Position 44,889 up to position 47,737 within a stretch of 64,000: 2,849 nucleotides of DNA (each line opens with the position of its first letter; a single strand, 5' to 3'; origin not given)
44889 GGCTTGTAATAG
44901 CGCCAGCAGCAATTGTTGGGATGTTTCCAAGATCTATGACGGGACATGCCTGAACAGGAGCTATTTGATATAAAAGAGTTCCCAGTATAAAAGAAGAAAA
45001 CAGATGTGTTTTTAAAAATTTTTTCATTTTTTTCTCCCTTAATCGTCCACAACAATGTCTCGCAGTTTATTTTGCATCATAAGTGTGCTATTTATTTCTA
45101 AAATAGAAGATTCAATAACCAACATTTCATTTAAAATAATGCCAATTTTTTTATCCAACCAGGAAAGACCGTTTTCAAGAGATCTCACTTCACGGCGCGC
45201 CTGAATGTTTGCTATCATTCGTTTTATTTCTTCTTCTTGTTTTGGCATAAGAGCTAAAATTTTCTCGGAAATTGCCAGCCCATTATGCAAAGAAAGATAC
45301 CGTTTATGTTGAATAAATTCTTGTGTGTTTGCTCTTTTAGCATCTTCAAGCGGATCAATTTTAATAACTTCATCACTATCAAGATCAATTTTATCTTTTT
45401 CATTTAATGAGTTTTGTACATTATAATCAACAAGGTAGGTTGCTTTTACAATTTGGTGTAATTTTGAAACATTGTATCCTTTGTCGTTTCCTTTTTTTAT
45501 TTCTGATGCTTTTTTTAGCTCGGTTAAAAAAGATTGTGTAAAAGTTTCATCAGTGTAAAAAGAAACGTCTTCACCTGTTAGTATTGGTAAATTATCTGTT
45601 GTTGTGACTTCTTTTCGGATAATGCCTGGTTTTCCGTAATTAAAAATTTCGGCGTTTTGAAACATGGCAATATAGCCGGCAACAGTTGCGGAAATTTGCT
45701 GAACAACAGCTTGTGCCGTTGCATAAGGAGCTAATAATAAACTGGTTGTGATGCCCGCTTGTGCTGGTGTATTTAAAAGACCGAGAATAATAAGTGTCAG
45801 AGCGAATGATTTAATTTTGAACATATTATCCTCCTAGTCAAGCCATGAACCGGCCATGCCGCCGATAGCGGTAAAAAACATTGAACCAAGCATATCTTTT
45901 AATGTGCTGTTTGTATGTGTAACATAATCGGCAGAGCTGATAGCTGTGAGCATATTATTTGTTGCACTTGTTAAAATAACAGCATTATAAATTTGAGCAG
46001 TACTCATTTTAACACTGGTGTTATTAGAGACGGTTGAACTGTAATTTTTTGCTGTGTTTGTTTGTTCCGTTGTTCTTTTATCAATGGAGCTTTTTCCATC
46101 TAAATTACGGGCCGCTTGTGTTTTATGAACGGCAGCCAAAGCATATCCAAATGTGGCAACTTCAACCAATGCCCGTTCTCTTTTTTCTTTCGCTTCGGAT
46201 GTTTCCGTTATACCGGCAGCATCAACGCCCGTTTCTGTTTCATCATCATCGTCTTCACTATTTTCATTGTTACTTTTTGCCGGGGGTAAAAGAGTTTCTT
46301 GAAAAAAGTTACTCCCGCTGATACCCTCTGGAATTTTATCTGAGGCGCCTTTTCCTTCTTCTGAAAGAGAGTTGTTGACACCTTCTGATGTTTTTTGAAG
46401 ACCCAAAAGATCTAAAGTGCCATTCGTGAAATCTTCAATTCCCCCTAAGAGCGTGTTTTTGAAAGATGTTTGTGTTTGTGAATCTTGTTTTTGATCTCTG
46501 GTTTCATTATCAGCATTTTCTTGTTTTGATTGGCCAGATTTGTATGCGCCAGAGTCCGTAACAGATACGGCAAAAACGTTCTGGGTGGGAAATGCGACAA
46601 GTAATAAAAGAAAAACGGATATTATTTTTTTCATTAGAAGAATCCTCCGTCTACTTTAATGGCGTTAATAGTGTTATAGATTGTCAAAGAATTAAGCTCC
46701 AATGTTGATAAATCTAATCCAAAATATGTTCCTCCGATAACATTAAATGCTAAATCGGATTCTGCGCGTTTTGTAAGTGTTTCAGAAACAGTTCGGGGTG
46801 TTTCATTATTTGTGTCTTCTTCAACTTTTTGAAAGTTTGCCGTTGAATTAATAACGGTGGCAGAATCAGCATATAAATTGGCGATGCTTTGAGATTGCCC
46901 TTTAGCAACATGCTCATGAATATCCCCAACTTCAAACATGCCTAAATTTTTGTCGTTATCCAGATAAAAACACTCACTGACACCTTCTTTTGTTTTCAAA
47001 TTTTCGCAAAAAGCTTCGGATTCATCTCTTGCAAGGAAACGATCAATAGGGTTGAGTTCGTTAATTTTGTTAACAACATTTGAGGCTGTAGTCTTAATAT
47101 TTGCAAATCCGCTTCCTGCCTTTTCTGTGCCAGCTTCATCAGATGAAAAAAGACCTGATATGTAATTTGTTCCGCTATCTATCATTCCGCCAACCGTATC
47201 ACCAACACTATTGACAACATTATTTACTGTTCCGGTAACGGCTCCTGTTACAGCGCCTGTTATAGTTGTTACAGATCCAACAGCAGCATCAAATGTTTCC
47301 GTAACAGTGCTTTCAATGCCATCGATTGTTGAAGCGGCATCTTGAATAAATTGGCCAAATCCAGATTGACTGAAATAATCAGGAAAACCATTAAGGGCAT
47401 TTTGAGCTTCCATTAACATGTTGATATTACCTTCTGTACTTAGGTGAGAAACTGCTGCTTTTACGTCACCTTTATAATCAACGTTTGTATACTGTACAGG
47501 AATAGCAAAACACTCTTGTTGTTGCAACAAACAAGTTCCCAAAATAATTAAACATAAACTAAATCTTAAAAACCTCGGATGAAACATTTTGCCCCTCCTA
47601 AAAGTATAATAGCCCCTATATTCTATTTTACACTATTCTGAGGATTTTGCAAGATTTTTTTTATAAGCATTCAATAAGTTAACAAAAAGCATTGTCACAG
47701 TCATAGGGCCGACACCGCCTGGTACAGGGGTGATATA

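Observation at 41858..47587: Seven tightly coupled signal-peptide genes of unrecognisable family directly upstream of, and contiguous with, the virB8-virB11 genes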

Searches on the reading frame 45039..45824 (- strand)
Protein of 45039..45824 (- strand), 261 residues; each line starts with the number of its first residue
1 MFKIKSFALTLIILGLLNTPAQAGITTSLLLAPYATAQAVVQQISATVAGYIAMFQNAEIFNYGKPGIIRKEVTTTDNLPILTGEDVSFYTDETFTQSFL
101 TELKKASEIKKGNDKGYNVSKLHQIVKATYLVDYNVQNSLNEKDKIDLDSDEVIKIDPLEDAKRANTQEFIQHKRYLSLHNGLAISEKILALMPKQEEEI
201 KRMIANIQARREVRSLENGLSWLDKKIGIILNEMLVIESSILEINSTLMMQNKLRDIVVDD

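Call 4: search_protein_families(library=pfam, proteins=[window:45039-45824:-], max_evalue=1)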
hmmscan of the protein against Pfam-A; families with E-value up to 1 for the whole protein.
window:45039-45824:- (261 aa): 1 family
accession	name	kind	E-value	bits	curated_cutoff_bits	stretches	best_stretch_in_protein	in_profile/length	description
PF04074.18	DUF386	-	0.13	12.7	26.5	1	132-192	24-84/145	YhcH/YjgK/YiaL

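Call 5: search_protein_families(library=ncbifam, proteins=[window:45039-45824:-], max_evalue=1)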
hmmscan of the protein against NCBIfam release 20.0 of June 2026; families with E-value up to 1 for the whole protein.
window:45039-45824:- (261 aa): 1 family
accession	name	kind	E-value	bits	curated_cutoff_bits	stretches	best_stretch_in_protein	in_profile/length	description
NF047537.1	YonT_type_I_tox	equivalog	0.41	10.8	45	0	181-211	21-52/59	type I TA system toxin YonT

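Call 55: find_homologous_proteins(query=window:45039-45824:-, max_evalue=0.01)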
Query window:45039-45824:- (261 aa): 10 proteins with E <= 0.01 among 750 candidates.
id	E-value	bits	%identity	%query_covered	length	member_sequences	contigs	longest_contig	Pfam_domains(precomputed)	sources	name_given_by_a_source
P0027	8.1e-161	551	100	100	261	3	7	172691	-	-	-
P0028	1.1e-100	354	66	100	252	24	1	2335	-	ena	-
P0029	5.1e-99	349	66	100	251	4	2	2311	-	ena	-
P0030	2.2e-96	340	66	99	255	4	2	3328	-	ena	-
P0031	3.3e-95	336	65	99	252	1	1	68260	-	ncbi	-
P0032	1.1e-93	331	65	99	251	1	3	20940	-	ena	-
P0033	5.1e-92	326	64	99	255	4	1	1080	-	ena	-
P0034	3.4e-90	320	63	100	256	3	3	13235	-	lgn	-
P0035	4.4e-88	313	63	100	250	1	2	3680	-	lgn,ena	-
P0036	2.2e-85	304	63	100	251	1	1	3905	-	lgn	-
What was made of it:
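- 45039..45824 (-): p261. An exported 261-aa protein. Its family is conserved out to the most distant loci. The database search found only close relatives, 63-66% identical (call 55).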

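Call 90: search_protein_families(library=pfam, alignment_id=A11, max_evalue=0.1)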
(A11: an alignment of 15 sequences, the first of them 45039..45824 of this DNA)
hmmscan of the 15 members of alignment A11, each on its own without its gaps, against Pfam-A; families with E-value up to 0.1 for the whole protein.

A. member 1, window:45039-45824:- (261 aa): 0 families

B. families by the number of members that match (of 15 scanned): 9 families
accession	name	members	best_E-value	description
PF06300.18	Tsp45I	1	0.0042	Tsp45I type II restriction enzyme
PF03305.18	Lipoprotein_X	1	0.0047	Mycoplasma MG185/MG260 protein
PF12932.12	Sec16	1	0.012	Vesicle coat trafficking protein Sec16 mid-region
PF18428.7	BRCT_3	1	0.017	BRCA1 C Terminus (BRCT) domain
PF10007.15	DUF2250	1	0.023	Uncharacterized protein conserved in archaea (DUF2250)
PF10570.14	Myelin-PO_C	1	0.028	Myelin-PO cytoplasmic C-term p65 binding region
PF05141.17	DIT1_PvcA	1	0.032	Pyoverdine/dityrosine biosynthesis protein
PF18797.7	APC_rep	1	0.064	Adenomatous polyposis coli (APC) repeat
PF22342.1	T3SS_CopN_3rd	1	0.086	T3SS, Low calcium response E, third helical domain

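Call 101: search_solved_structures(query=A11, max_evalue=10)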
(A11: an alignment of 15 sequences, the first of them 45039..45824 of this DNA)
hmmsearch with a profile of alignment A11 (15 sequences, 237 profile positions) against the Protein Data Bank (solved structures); distinct sequences matched with E-value up to 10: 10.
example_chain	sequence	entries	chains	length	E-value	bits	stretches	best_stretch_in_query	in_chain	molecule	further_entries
1tzd_A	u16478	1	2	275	0.0072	19.1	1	92-153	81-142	Inositol-trisphosphate 3-kinase A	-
1w2c_A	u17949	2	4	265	0.0094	18.7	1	92-152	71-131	INOSITOL-TRISPHOSPHATE 3-KINASE A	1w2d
1w2f_A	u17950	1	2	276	0.01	18.6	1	92-152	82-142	INOSITOL-TRISPHOSPHATE 3-KINASE A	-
8pp8_A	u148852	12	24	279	0.01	18.6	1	92-152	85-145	Inositol-trisphosphate 3-kinase A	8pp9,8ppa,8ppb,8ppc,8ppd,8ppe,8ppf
9qgk_A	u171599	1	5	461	0.022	17.5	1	92-152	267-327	Inositol-trisphosphate 3-kinase A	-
2aqx_A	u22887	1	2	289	0.27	13.9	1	93-187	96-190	PREDICTED: inositol 1,4,5-trisphosphate 3-kinase B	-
6bhf_A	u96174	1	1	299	0.34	13.6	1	64-183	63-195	Putative peptidyl-prolyl cis-trans isomerase HP_0175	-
9i38_A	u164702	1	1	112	0.54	12.9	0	152-191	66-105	m4D2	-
8glt_1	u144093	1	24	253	0.83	12.3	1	97-173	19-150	C2-chlorophyll-comp_O32-15_ctermHis, polyalanine model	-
5ez1_A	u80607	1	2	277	2.4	10.8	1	73-183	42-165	Putative peptidyl-prolyl cis-trans isomerase HP_0175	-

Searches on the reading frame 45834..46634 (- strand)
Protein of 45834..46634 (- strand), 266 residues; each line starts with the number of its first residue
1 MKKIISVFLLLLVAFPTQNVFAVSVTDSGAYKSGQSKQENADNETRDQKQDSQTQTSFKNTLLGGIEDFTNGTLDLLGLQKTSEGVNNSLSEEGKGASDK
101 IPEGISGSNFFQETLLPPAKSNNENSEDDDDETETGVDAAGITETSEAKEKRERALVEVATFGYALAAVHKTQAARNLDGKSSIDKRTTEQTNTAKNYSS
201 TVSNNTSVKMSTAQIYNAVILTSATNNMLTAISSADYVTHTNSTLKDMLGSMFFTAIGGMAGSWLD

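Call 4: search_protein_families(library=pfam, proteins=[window:45834-46634:-], max_evalue=1)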
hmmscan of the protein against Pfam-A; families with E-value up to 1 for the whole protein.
window:45834-46634:- (266 aa): 1 family
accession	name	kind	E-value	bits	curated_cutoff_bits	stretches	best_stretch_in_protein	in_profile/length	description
PF17247.7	DUF5316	-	0.066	13.4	28.7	1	21-55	17-51/74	Family of unknown function (DUF5316)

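Call 5: search_protein_families(library=ncbifam, proteins=[window:45834-46634:-], max_evalue=1)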
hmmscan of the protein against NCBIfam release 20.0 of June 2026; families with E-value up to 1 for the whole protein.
window:45834-46634:- (266 aa): 1 family
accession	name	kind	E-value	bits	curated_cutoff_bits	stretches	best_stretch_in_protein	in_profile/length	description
NF053819.1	EF0750_LPXTG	subfamily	0.23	12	47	1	1-56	1-65/105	EF2685/EF0750 family sortase-dependent surface protein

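Call 99: search_solved_structures(query=A13, max_evalue=10)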
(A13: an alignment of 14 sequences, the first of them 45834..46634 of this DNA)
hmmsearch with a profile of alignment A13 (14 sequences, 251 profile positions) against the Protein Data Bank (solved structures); distinct sequences matched with E-value up to 10: 3.
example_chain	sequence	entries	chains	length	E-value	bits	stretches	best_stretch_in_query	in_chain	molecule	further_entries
8z5n_4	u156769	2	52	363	0.26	14.1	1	1-38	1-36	Flagellar P-ring protein | FlgI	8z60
6x5x_A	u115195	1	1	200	0.71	12.6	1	171-221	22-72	Snake venom metalloproteinase BmooMP-I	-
7o3v_A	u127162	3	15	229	1.7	11.4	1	1-74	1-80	TrwJ protein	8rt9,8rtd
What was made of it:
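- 45834..46634 (-): p266. An exported 266-aa protein with a low-complexity acidic and Ser/Thr-rich middle. Its orthologues start GIPVSD or IPISD after the signal peptide. The family profile lists TrwJ (7o3v) at E=1.7 (call 99).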

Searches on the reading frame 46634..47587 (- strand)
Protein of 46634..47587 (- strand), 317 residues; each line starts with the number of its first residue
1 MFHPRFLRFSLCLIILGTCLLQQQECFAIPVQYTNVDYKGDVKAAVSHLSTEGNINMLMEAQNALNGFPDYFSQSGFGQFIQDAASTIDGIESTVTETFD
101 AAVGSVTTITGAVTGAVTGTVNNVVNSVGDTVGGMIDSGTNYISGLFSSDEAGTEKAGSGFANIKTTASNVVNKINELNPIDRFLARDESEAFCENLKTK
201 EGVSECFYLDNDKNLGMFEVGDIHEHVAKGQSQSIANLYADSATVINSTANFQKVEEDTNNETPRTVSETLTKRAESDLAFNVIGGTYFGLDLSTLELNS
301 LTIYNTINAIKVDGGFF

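Call 4: search_protein_families(library=pfam, proteins=[window:46634-47587:-], max_evalue=1)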
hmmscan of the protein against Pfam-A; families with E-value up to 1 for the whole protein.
window:46634-47587:- (317 aa): 3 families
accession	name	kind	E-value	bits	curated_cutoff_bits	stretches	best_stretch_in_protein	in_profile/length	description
PF04513.17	Baculo_PEP_C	-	0.027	15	38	1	56-136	45-123/140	Baculovirus polyhedron envelope protein, PEP, C terminus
PF03036.21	Perilipin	-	0.12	11.9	33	1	86-137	114-162/403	Perilipin family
PF19199.5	Phage_coatGP8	-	0.61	10.7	24.6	0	82-115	25-58/69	Phage major coat protein, Gp8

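Call 5: search_protein_families(library=ncbifam, proteins=[window:46634-47587:-], max_evalue=1)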
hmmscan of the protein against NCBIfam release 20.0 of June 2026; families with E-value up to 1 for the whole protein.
window:46634-47587:- (317 aa): 2 families
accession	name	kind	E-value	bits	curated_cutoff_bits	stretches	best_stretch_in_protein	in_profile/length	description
NF052420.1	translocon_SseD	equivalog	0.037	14.2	130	1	76-178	23-123/152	type III secretion system translocon protein SseD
NF002900.0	PRK03467.1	equivalog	0.23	11.2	176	1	174-229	3-58/150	YhbP family protein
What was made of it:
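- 46634..47587 (-): p317. First gene of the cassette: an exported 317-aa protein with a mature N-terminus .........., a Gly/Thr/Val-rich repeat region, a conserved Cys194/Cys206 pair and C-terminal helices. There is no Pfam or NCBIfam hit (calls 4, 5).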

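Call 40: search_protein_families(library=pfam, alignment_id=A5, max_evalue=1)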
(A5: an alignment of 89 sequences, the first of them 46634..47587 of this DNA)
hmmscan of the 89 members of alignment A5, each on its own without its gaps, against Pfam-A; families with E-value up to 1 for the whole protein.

A. member 1, window:46634-47587:- (317 aa): 3 families
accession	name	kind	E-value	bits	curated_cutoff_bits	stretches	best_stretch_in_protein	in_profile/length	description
PF04513.17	Baculo_PEP_C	-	0.027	15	38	1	56-136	45-123/140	Baculovirus polyhedron envelope protein, PEP, C terminus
PF03036.21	Perilipin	-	0.12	11.9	33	1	86-137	114-162/403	Perilipin family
PF19199.5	Phage_coatGP8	-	0.61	10.7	24.6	0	82-115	25-58/69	Phage major coat protein, Gp8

B. families by the number of members that match (of 89 scanned): 150 families (the first 25 are shown)
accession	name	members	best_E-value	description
PF04513.17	Baculo_PEP_C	5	0.027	Baculovirus polyhedron envelope protein, PEP, C terminus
PF07996.16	T4SS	2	5.1e-05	Type IV secretion system proteins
PF02050.21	FliJ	2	5.8e-05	Flagellar FliJ protein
PF25204.1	DAAF9_2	2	0.0016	DAAF9 domain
PF06300.18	Tsp45I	2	0.0042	Tsp45I type II restriction enzyme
PF22584.1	CFAP143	2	0.0062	Cilia- and flagella-associated protein 143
PF03036.21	Perilipin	2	0.016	Perilipin family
PF05141.17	DIT1_PvcA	2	0.019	Pyoverdine/dityrosine biosynthesis protein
PF01956.21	EMC3_TMCO1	2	0.023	Integral membrane protein EMC3/TMCO1-like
PF05531.17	NPV_P10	2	0.028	Nucleopolyhedrovirus P10 protein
PF20042.4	DUF6444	2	0.031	Family of unknown function (DUF6444)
PF05532.17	CsbD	2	0.033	CsbD-like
PF06103.16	DUF948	2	0.048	Bacterial protein of unknown function (DUF948)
PF23160.2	Spectrin_1st_PEPL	2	0.048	Periplakin spectrin-like repeat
PF23742.1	VBS_C3G9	2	0.05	C3G9 VBS-like domain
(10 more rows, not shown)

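Call 41: search_protein_families(library=ncbifam, alignment_id=A5, max_evalue=1)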
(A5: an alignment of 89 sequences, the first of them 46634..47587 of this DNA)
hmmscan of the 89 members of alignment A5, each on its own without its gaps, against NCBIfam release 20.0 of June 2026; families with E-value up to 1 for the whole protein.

A. member 1, window:46634-47587:- (317 aa): 2 families
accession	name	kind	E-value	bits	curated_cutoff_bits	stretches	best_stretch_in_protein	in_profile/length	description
NF052420.1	translocon_SseD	equivalog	0.037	14.2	130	1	76-178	23-123/152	type III secretion system translocon protein SseD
NF002900.0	PRK03467.1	equivalog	0.23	11.2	176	1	174-229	3-58/150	YhbP family protein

B. families by the number of members that match (of 89 scanned): 94 families (the first 25 are shown)
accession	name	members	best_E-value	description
NF047709.1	RiPP_TigB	3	9.1e-05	methyl-cyclopropylglycine-containing RiPP peptide TigB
NF038033.1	FEA1_rel_lipo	3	0.00074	FEA1-related lipoprotein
TIGR04527.1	mycoplas_twoTM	3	0.00092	MG_279/MG_280 family protein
NF047840.1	lipo_Ag473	3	0.014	Ag473 family lipoprotein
TIGR02473.1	flagell_FliJ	2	0.003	flagellar export protein FliJ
TIGR03185.1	DNA_S_dndD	2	0.012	DNA sulfur modification protein DndD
NF053819.1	EF0750_LPXTG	2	0.021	EF2685/EF0750 family sortase-dependent surface protein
NF050013.1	HpsJ_like_A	2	0.024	HpsJ-like protein, cyanoexosortase A-associated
NF047516.1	LA_3659_fam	2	0.03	LA_3659 family protein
NF047514.1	SpiroCoCo_N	2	0.03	SpiroCoCo family coiled-coil protein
NF033928.1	alph_xenorhab_A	2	0.049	alpha-xenorhabdolysin family binary toxin subunit A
NF052523.2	TafF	2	0.51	TafF family fimbrial protein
NF010452.0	PRK13879.1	1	0.00013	P-type conjugative transfer protein TrbJ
NF008874.0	PRK11910.1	1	0.00033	amidase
TIGR01163.1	rpe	1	0.0012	ribulose-phosphate 3-epimerase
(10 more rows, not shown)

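Call 98: search_solved_structures(query=A12, max_evalue=10)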
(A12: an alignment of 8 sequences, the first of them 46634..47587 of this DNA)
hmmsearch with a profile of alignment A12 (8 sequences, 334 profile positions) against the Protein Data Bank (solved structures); distinct sequences matched with E-value up to 10: 1.
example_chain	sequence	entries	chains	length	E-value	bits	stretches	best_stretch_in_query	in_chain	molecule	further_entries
2ld6_A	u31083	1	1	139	0.13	14.6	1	45-140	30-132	Chemotaxis protein CheA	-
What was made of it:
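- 46634..47587 (-): The PDB profile search found nothing (call 98).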
